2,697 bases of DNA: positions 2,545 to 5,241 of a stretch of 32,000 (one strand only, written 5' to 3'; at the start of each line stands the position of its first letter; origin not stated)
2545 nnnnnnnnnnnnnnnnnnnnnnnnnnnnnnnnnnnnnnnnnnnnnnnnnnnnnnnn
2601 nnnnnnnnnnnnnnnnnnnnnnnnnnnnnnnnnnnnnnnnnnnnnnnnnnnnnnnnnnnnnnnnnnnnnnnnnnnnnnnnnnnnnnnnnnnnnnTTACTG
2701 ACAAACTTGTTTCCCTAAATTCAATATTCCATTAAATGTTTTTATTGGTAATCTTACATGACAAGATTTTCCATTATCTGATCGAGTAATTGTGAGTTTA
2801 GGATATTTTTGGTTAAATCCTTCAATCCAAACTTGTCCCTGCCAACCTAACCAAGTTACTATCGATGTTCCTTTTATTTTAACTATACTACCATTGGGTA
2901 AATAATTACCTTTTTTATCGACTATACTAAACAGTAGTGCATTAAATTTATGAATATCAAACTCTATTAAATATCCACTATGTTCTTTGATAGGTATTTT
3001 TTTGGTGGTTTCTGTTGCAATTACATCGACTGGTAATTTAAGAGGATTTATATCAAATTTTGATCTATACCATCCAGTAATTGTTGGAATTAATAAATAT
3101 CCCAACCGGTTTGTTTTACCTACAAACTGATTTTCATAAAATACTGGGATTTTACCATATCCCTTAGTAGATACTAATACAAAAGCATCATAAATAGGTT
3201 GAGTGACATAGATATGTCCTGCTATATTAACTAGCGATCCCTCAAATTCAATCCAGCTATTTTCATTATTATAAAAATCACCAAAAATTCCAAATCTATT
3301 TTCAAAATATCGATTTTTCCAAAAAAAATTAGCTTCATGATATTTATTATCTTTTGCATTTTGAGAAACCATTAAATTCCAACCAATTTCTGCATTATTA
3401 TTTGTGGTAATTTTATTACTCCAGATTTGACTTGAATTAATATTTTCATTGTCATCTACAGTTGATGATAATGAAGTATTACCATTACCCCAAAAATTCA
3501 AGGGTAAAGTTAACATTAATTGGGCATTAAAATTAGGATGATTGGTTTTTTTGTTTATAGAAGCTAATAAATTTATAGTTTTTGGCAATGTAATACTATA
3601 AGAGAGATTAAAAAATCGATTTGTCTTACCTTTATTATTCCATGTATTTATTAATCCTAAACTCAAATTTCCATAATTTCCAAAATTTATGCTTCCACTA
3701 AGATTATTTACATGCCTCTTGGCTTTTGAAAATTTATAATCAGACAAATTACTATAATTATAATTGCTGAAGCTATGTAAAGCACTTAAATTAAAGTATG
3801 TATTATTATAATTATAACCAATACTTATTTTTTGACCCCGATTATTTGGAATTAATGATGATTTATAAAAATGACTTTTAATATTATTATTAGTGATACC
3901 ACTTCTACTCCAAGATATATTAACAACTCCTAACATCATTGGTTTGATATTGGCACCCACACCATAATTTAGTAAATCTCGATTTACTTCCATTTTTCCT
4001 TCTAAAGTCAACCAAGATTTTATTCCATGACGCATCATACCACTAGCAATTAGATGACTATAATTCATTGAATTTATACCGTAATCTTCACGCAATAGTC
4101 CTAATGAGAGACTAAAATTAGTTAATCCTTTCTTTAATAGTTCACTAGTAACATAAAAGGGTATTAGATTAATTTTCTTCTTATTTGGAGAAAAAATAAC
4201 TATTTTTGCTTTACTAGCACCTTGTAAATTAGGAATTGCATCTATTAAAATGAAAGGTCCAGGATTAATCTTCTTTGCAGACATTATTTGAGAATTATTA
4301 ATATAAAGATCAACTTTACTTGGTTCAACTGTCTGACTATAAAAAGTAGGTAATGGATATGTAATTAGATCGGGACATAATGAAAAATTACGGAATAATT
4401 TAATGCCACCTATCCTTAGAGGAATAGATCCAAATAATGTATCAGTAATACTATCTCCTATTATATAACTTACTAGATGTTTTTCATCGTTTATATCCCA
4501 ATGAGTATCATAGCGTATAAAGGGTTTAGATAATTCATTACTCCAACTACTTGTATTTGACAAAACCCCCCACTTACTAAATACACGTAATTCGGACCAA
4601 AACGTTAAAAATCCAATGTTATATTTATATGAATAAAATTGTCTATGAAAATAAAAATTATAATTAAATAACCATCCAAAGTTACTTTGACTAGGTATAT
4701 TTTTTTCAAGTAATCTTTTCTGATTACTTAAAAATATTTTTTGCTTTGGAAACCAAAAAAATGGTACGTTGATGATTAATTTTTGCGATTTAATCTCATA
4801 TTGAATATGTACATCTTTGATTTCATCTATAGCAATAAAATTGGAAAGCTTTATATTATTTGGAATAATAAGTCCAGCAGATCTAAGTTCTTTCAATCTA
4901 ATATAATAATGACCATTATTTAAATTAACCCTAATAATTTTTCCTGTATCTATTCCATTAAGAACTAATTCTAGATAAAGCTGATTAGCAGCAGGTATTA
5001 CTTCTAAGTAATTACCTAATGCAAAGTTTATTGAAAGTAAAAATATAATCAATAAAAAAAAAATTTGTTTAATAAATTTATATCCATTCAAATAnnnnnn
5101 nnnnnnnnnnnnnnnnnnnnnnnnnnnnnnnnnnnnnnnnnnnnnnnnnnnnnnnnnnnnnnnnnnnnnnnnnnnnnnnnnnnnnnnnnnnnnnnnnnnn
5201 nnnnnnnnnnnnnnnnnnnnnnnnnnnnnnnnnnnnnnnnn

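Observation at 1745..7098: Intact five-gene Csu/sigma-type (archaic) chaperone-usher pilus operon in an otherwise housekeeping-only reduced genome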

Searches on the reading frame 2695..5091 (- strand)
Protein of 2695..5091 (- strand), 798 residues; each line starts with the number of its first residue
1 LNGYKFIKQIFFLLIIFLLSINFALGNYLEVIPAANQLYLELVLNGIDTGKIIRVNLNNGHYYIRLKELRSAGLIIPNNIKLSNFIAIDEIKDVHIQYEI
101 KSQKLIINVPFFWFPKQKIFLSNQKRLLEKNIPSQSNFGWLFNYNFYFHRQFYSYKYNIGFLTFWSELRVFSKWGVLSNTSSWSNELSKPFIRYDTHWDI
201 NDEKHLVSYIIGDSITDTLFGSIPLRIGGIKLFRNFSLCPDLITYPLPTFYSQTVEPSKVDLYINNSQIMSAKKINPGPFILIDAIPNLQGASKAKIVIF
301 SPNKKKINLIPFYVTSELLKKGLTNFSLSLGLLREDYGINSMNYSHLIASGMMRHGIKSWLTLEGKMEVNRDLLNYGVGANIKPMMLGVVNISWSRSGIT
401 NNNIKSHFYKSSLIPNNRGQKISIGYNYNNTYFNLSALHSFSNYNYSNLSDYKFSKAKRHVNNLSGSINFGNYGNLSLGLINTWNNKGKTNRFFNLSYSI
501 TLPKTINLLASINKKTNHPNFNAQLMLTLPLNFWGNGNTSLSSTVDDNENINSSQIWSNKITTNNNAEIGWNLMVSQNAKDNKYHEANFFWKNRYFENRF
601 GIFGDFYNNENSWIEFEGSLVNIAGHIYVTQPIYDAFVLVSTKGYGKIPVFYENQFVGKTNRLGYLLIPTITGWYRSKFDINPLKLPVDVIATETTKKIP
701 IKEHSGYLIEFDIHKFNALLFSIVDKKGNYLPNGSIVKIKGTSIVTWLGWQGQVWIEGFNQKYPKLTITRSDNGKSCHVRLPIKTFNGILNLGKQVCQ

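Call 3: search_protein_families(library=pfam, proteins=[window:2695-5091:-], max_evalue=0.01)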
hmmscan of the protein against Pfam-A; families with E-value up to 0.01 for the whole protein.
window:2695-5091:- (798 aa): 2 families
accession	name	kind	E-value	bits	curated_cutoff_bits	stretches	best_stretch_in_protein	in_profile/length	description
PF00577.26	Usher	-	4.2e-28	98.9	27.1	1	259-699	98-537/549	Outer membrane usher protein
PF13953.12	PapC_C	-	0.00015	21.9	27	1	720-781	1-62/66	PapC C-terminal domain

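Call 4: search_protein_families(library=ncbifam, proteins=[window:2695-5091:-], max_evalue=0.01)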
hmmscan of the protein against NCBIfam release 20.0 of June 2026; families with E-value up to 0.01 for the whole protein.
window:2695-5091:- (798 aa): 4 families
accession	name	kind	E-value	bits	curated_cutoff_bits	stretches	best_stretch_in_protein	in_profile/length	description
NF011769.0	PRK15223.1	equivalog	1.4e-07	29.7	1105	1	265-789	291-825/836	fimbrial biogenesis outer membrane usher protein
NF011804.0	PRK15273.1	equivalog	7e-06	24.1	1371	1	421-761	456-804/899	fimbrial biogenesis outer membrane usher protein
NF011832.0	PRK15304.1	subfamily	3e-05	22.2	723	1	418-782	415-782/801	fimbrial biogenesis usher protein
NF011812.0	PRK15284.1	subfamily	0.00064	17.6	972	1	484-787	535-837/881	outer membrane usher protein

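Call 6: find_related_loci(query=window:2695-5091:-, collection=genome_contigs, flank=10000)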
Query window:2695-5091:- (798 aa) in genome_contigs; peptide patterns used: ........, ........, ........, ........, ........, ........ (x = any residue, [..] = any of these).
44 stretches matched a pattern; 1 encode a relative of the query (tblastn E <= 1e-3); 1 distinct loci.
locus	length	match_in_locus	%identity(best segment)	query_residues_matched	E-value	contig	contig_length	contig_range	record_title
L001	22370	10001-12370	69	1-798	0e+0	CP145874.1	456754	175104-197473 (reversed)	MAG: Candidatus Dasytiphilus stammeri isolate Dvir chromosome, complete genome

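Call 8: find_homologous_proteins(query=window:2695-5091:-)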
Query window:2695-5091:- (798 aa): 119 proteins with E <= 0.001 among 8000 candidates.
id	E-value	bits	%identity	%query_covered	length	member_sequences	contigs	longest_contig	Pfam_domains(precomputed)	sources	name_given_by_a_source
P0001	0.0e+0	1813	100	100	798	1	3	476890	PF00577.27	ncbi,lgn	ncbi:MAG: fimbria/pilus outer membrane usher protein [Candidatus Dasytiphilus stammeri]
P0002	0.0e+0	1177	69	94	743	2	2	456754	PF00577.27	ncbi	ncbi:MAG: fimbria/pilus outer membrane usher protein [Candidatus Dasytiphilus stammeri]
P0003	0.0e+0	1152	69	94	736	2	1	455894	PF13953.13,PF00577.27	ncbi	ncbi:MAG: fimbria/pilus outer membrane usher protein [Candidatus Dasytiphilus stammeri]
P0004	0.0e+0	1146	67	97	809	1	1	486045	PF00577.27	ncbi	ncbi:MAG: fimbria/pilus outer membrane usher protein [Candidatus Dasytiphilus stammeri]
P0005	0.0e+0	1109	69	94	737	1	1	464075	PF00577.27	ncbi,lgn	ncbi:MAG: fimbria/pilus outer membrane usher protein [Candidatus Dasytiphilus stammeri]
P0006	8.4e-201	687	45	96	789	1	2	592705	PF13953.13,PF00577.27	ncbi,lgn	ncbi:MAG: fimbria/pilus outer membrane usher protein [Candidatus Dasytiphilus stammeri]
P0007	1.3e-192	660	45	99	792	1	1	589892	PF13953.13,PF00577.27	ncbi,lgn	ncbi:MAG: fimbria/pilus outer membrane usher protein [Candidatus Dasytiphilus stammeri]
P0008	3.3e-192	659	44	99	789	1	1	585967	PF13953.13,PF00577.27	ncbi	ncbi:MAG: fimbria/pilus outer membrane usher protein [Candidatus Dasytiphilus stammeri]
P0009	2.5e-168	580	40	95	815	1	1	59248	PF13953.13,PF00577.27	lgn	-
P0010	9.1e-166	572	38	99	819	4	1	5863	PF13953.13,PF00577.27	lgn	-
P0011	1.0e-163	565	37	95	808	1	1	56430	PF13953.13,PF00577.27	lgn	-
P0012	8.0e-163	562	38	95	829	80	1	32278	PF13953.13,PF00577.27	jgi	jgi:outer membrane usher protein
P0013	1.2e-162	561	37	99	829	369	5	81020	PF13953.13,PF00577.27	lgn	-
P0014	5.3e-161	556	36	100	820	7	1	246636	PF13953.13,PF00577.27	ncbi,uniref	ncbi:fimbria/pilus outer membrane usher protein [Edaphovirga cremea]|uniref:fimbria/pilus outer memb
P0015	3.0e-160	553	37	99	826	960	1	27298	PF13953.13,PF00577.27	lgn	-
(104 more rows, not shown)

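Call 18: find_encoding_contigs(protein=P0001, flank=3000, max_places=3)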
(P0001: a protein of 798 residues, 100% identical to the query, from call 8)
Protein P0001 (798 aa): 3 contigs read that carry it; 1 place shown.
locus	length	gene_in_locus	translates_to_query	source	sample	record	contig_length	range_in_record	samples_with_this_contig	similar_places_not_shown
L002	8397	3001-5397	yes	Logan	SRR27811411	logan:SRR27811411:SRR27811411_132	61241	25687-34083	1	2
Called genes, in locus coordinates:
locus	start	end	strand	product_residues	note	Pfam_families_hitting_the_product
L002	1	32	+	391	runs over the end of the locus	PF01145:Band_7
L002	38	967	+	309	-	PF01145:Band_7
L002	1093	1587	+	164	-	PF05229:SCPU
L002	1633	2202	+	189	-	PF05229:SCPU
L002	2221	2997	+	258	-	PF00345:PapD_N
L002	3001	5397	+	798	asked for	PF00577:Usher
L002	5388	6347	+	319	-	PF05229:SCPU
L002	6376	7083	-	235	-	PF03741:TerC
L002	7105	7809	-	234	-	PF02976:MutH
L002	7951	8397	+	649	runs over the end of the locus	PF01343:Peptidase_S49, PF00574:CLP_protease (faint), PF01343:Peptidase_S49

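Call 19: find_encoding_contigs(protein=P0006, flank=6000, max_places=2)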
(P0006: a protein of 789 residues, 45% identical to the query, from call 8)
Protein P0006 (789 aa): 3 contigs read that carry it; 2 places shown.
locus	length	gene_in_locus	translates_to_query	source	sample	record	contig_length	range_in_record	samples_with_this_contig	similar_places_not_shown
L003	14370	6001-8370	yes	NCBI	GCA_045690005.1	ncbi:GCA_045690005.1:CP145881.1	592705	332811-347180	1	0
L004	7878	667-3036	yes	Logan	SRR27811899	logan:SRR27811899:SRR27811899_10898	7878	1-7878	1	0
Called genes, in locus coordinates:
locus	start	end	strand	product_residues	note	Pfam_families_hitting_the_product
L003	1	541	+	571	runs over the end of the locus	PF02518:HATPase_c (weak), PF13589:HATPase_c_3, PF01119:DNA_mis_repair, PF08676:MutL_C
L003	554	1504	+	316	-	PF01745:IPT (faint), PF01715:IPPT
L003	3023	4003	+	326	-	PF01145:Band_7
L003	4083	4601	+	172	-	PF05229:SCPU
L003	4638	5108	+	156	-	PF05229:SCPU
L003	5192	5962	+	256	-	PF00345:PapD_N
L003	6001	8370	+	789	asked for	PF00577:Usher, PF13953:PapC_C (weak)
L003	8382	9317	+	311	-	PF05229:SCPU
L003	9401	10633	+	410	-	PF00278:Orn_DAP_Arg_deC, PF02784:Orn_Arg_deC_N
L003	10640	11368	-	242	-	PF03741:TerC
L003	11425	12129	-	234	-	PF15515:MvaI_BcnI (weak), PF02976:MutH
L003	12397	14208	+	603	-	PF01343:Peptidase_S49, PF00574:CLP_protease, PF01343:Peptidase_S49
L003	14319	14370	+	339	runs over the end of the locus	PF00044:Gp_dh_N, PF02800:Gp_dh_C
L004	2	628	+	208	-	?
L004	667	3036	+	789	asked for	PF00577:Usher, PF13953:PapC_C (weak)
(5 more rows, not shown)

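Call 20: find_encoding_contigs(protein=P0003, flank=4000, max_places=1)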
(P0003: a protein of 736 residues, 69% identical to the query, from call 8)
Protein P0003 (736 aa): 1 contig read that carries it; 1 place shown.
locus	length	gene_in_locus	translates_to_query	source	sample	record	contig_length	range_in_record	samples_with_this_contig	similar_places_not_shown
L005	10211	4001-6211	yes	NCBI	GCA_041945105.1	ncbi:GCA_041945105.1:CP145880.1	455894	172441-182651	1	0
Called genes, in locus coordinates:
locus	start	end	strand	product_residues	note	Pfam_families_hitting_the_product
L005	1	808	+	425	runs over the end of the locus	PF01145:Band_7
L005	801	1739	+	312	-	PF01145:Band_7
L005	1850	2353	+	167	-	PF05229:SCPU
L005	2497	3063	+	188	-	PF05229:SCPU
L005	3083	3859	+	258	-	PF00345:PapD_N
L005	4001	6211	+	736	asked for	PF00577:Usher, PF13953:PapC_C (weak)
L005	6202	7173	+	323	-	PF05229:SCPU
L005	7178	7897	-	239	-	PF03741:TerC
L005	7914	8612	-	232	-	PF02976:MutH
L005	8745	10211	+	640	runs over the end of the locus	PF01343:Peptidase_S49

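Call 21: find_encoding_contigs(protein=P0004, flank=4000, max_places=1)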
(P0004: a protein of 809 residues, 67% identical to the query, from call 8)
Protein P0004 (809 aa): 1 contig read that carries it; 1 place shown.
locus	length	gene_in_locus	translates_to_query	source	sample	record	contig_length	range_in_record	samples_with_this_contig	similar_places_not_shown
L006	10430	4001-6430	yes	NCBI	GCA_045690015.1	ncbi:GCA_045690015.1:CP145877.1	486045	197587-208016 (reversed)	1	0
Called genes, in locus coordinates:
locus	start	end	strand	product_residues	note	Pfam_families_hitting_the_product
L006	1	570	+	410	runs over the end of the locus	PF01145:Band_7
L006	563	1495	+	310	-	PF01145:Band_7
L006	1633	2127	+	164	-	PF05229:SCPU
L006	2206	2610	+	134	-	PF05229:SCPU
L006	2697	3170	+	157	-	PF05229:SCPU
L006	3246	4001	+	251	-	PF00345:PapD_N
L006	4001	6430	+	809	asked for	PF00577:Usher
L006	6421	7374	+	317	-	PF05229:SCPU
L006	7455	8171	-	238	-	PF03741:TerC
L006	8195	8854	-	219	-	PF02976:MutH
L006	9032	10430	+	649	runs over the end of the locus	PF25145:NfeD1b_N (faint), PF01343:Peptidase_S49, PF01972:SDH_protease (weak), PF01343:Peptidase_S49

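Call 22: find_encoding_contigs(protein=P0005, flank=4000, max_places=1)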
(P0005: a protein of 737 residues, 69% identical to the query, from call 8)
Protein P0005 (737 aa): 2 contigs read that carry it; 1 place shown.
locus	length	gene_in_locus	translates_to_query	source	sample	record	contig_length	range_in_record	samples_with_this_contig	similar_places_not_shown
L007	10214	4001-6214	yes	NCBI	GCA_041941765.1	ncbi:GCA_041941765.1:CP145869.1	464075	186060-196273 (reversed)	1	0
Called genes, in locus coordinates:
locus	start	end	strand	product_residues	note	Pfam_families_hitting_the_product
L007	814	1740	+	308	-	PF01145:Band_7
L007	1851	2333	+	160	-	PF05229:SCPU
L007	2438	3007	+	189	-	PF05229:SCPU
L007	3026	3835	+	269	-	PF00345:PapD_N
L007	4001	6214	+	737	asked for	PF00577:Usher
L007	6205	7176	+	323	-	PF05229:SCPU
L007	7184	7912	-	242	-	PF03741:TerC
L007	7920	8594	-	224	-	PF02976:MutH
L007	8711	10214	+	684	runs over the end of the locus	PF01343:Peptidase_S49, PF25145:NfeD1b_N (weak), PF01343:Peptidase_S49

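Call 23: find_encoding_contigs(protein=P0007, flank=4000, max_places=1)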
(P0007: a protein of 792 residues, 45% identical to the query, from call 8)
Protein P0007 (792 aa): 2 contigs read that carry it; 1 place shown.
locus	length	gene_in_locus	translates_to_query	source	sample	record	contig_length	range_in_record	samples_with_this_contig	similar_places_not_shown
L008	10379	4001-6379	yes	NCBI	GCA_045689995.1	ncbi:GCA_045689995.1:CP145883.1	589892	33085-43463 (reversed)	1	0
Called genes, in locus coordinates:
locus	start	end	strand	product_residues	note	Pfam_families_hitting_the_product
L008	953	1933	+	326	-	PF01145:Band_7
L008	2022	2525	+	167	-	PF05229:SCPU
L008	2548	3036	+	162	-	PF05229:SCPU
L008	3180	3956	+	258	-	PF00345:PapD_N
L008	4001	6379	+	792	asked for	PF00577:Usher, PF13953:PapC_C (weak)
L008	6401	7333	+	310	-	PF05229:SCPU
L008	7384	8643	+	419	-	PF00278:Orn_DAP_Arg_deC, PF02784:Orn_Arg_deC_N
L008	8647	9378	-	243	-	PF03741:TerC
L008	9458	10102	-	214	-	PF02976:MutH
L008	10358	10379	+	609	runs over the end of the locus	PF01343:Peptidase_S49, PF00574:CLP_protease (faint), PF01343:Peptidase_S49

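Call 24: find_encoding_contigs(protein=P0008, flank=4000, max_places=1)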
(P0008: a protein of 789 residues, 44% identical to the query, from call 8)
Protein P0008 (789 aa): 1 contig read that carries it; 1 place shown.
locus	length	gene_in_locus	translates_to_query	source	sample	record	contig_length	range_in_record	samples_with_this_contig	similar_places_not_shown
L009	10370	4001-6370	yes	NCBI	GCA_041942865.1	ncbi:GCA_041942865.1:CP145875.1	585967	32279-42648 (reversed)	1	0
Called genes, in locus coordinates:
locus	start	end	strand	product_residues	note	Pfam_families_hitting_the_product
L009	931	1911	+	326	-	PF01145:Band_7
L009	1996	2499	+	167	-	PF05229:SCPU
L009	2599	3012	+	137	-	PF05229:SCPU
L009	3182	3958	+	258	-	PF00345:PapD_N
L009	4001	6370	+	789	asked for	PF00577:Usher, PF13953:PapC_C (weak)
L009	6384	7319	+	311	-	PF05229:SCPU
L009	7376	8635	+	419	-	PF00278:Orn_DAP_Arg_deC, PF02784:Orn_Arg_deC_N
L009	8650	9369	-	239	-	PF03741:TerC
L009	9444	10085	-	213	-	PF02976:MutH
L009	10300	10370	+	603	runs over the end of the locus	PF01343:Peptidase_S49, PF00574:CLP_protease (weak), PF01343:Peptidase_S49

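Call 32: search_solved_structures(query=window:2695-5091:-, max_evalue=0.01)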
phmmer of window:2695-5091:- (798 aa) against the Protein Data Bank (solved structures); distinct sequences matched with E-value up to 0.01: 1.
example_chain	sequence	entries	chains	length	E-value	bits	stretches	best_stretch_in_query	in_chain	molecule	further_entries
7lhg_C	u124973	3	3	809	6.3e-05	24.7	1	270-782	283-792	P fimbrial usher protein PapC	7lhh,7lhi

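Call 78: predict_structure(alignment_id=A2)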
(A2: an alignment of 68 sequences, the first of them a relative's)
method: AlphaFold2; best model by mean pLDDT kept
length: 798 residues; sequences in the alignment: 68
mean_pLDDT: 89.0   pTM: 0.78
mean pLDDT of the five models: 89.0, 87.6, 86.3, 82.6, 78.8
residues with pLDDT >= 90: 526; 70-90: 205; 50-70: 49; < 50: 18
segments of 3 or more residues with pLDDT < 50: 25-34, 405-410
pLDDT, mean of each block of 10 residues (from residue 1): 69 80 49 67 94 93 93 88 83 94 95 91 60 93 97 74 96 97 81 93 95 95 93 92 85 91 83 91 72 86 89 86 97 87 90 97 97 95 93 94 52 69 95 93 88 70 94 94 86 94 92 86 93 83 90 94 90 92 93 96 90 97 97 97 97 96 96 93 95 96 97 92 95 95 92 89 88 95 85 94
secondary structure, 60 per line:
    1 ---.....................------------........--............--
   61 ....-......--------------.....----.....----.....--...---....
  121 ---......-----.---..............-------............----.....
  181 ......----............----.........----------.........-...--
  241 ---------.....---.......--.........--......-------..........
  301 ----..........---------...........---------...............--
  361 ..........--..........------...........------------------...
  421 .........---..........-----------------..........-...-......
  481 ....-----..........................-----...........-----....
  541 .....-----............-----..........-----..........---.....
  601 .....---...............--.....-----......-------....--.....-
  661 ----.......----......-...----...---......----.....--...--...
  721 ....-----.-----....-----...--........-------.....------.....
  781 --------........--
elements in order (helices of 4 or more, strands of 3 or more residues): H4-24 E37-44 E47-58 E61-64 H66-71 E95-99 E104-108 E117-120 H124-129 E139-152 E160-171 E176-186 E191-202 E207-215 E226-234 E250-254 E258-264 E267-275 E278-283 E291-300 E305-314 E324-334 E344-358 E361-370 E373-382 E389-399 E418-429 E433-442 E460-469 E475-484 E490-502 E506-515 E521-531 E537-545 E551-562 E568-577 E583-592 E596-605 E609-623 E626-630 E636-641 E649-652 E655-659 E665-671 E676-681 E690-692 E696-701 E706-710 E713-715 E718-724 E736-739 E745-747 E753-757 E765-769 E776-780 E789-796

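Call 80: fold_search(model_id=the predicted structure, library=pdb)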
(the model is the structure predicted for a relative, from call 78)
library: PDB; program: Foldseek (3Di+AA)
matches with E <= 10: 870; with E <= 0.001: 79
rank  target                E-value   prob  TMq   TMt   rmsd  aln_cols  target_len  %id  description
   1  3rfz_B                6.3e-41  1.00  0.66  0.67   9.0       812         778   17  Crystal structure of the FimD usher bound to its cognate FimC:FimH substrate (released 2011-06-01)
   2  3rfz_E                3.9e-40  1.00  0.65  0.66   8.6       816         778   16  Crystal structure of the FimD usher bound to its cognate FimC:FimH substrate (released 2011-06-01)
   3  9bog_D                6.2e-40  1.00  0.67  0.67  12.6       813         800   16  Structural basis for adhesin secretion by the outer-membrane usher in type 1 pili (released 2024-10-09)
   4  9fw9_D                2.2e-38  1.00  0.63  0.73   6.3       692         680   16  Cryo-EM structure of the type 1 pilus assembly platform as part of the FimA-bound chaperone-usher pilus complex (FimDH (released 2025-06-04)
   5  9fy9_D                9.5e-38  1.00  0.64  0.74   6.0       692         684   17  Cryo-EM structure of the type 1 chaperone-usher pilus FimD-tip complex (FimDHGFC) - Conformer 1 (released 2025-06-04)
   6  6e14_D                2.1e-36  1.00  0.65  0.65  12.1       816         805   16  Handover mechanism of the growing pilus by the bacterial outer membrane usher FimD (released 2018-10-17)
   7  9fxb_D                2.2e-34  1.00  0.60  0.74   6.4       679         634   17  Cryo-EM structure of the type 1 pilus assembly platform as part of the FimI-bound chaperone-usher pilus complex (FimDH (released 2025-06-04)
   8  9fxs_D                5.5e-34  1.00  0.62  0.74   6.0       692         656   16  Cryo-EM structure of the type 1 pilus complex including pilus rod and FimI-bound assembly platform after incorporation (released 2025-06-04)
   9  9fx8_D                9.9e-34  1.00  0.64  0.75   6.0       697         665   17  Cryo-EM structure of the FimI-bound type 1 pilus assembly platform complex - Local refinement (released 2025-06-04)
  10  7lhg_C                1.5e-31  1.00  0.58  0.58  12.3       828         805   15  Cryo-EM structure of E. coli P pilus tip assembly intermediate PapC-PapD-PapK-PapG in the first conformation (released 2021-08-11)
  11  7lhh_C                1.9e-30  1.00  0.60  0.59  14.0       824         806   16  Cryo-EM structure of E. coli P pilus tip assembly intermediate PapC-PapD-PapK-PapG in the second conformation (released 2021-08-11)
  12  7lhi_C                1.9e-24  1.00  0.59  0.65  11.4       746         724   15  Cryo-EM structure of E. coli P pilus tip assembly intermediate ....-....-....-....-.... (released 2021-08-11)
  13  6cd2_C                2.1e-23  1.00  0.47  0.51  18.8       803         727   11  Crystal structure of the PapC usher bound to the chaperone-adhesin PapD-PapG (released 2018-10-03)
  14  2vqi_B                1.0e-19  1.00  0.39  0.62  16.6       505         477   14  Structure of the P pilus usher (PapC) translocation pore (released 2008-05-27)
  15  2vqi_A                1.3e-19  1.00  0.38  0.60  16.7       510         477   14  Structure of the P pilus usher (PapC) translocation pore (released 2008-05-27)
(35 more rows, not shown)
